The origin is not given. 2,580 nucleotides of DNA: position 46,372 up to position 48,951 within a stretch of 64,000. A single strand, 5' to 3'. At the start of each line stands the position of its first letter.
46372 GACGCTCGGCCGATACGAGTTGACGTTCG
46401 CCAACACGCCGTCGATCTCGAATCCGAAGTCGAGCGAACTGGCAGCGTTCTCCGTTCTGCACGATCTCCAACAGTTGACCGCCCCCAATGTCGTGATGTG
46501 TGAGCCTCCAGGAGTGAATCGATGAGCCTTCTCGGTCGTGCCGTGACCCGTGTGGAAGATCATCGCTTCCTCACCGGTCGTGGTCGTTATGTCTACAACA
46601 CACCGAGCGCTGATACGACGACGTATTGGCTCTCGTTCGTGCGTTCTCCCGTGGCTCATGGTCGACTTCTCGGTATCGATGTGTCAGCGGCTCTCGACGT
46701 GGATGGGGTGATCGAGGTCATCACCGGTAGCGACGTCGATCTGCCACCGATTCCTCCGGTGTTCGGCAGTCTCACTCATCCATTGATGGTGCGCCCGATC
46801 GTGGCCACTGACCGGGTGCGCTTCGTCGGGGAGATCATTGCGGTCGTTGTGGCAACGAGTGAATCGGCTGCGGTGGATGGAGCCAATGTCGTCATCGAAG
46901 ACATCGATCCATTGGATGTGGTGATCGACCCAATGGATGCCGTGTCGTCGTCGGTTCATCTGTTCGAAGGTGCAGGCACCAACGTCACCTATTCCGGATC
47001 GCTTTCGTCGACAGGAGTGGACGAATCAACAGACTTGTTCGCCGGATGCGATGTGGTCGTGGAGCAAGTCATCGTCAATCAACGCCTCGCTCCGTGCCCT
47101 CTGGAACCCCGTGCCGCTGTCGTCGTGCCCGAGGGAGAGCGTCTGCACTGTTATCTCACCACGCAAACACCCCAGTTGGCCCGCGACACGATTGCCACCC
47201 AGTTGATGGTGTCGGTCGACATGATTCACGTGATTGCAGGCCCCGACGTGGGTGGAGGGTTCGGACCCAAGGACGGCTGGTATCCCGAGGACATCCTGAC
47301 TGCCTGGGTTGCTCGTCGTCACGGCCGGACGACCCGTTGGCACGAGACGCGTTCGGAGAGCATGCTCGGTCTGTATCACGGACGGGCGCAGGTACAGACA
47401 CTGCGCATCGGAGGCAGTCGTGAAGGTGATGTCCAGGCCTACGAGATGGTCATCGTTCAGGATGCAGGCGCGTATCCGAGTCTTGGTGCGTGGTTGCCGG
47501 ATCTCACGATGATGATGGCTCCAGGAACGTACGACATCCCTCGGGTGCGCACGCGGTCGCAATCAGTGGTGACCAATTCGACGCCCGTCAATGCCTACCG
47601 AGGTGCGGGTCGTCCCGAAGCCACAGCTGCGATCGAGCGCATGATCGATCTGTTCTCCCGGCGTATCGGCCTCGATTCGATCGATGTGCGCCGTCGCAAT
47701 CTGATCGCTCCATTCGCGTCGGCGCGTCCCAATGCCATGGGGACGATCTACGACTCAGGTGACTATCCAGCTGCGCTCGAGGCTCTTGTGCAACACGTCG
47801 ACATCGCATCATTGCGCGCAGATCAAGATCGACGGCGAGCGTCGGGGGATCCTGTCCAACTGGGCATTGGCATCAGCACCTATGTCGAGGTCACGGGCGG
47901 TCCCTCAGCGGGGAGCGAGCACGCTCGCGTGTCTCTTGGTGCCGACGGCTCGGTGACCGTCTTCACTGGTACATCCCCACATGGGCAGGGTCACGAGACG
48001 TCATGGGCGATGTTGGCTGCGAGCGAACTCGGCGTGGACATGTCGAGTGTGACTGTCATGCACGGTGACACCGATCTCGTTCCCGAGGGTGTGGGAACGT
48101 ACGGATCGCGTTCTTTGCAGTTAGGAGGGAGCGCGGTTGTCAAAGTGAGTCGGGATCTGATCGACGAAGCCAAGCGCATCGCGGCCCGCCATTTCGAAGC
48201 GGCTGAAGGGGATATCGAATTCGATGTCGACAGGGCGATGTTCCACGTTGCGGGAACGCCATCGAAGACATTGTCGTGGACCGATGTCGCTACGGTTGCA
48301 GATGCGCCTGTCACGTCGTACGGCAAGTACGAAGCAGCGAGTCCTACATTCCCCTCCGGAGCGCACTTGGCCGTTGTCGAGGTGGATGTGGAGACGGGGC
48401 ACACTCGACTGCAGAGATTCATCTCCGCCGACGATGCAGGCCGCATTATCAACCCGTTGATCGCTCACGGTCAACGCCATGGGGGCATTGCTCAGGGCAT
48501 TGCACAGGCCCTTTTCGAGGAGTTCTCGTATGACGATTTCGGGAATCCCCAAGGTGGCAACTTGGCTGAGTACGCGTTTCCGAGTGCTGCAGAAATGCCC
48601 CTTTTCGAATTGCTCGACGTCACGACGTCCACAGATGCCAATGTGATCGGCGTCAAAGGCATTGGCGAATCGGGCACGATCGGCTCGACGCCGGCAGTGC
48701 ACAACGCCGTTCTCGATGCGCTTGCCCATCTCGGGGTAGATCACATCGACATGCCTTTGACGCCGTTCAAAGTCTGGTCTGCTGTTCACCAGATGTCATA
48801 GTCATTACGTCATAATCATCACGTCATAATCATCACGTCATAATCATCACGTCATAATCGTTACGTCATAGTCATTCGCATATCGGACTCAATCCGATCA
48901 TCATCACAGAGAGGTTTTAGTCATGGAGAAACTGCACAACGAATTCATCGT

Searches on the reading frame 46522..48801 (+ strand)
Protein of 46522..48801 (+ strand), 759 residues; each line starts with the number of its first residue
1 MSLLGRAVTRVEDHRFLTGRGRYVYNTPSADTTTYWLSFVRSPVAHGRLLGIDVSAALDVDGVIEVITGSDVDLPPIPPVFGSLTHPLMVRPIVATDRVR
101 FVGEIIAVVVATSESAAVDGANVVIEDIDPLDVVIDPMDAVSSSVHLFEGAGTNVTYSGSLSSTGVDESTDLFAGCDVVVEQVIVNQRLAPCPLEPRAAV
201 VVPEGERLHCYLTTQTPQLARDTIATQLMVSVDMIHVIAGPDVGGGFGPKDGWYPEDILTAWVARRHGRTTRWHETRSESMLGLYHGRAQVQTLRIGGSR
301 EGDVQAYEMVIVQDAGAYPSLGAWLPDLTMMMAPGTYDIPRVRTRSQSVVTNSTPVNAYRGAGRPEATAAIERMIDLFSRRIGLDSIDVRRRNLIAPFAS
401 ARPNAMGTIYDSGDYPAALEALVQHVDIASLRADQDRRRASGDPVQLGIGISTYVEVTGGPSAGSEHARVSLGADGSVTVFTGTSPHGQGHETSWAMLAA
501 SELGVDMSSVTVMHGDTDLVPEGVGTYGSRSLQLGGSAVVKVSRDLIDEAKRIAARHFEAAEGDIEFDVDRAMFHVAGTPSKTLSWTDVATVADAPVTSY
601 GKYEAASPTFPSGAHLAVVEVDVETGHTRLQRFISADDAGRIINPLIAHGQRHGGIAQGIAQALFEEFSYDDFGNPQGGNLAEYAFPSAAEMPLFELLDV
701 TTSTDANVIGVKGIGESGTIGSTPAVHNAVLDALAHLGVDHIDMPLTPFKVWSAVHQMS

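Call 51: search_protein_families(library=pfam, proteins=[window:46522-48801:+], max_evalue=0.0001)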
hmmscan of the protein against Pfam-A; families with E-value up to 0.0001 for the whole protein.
window:46522-48801:+ (759 aa): 3 families
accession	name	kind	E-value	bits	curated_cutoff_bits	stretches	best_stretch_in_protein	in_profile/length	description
PF20256.3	MoCoBD_2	-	5.4e-77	259.5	27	1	422-693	2-283/283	Molybdopterin cofactor-binding domain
PF02738.23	MoCoBD_1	-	1.6e-63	214.5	27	1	168-394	17-244/244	Molybdopterin cofactor-binding domain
PF01315.27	Ald_Xan_dh_C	-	3.7e-20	72.7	31.3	1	18-124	1-102/110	Aldehyde oxidase and xanthine dehydrogenase, a/b hammerhead domain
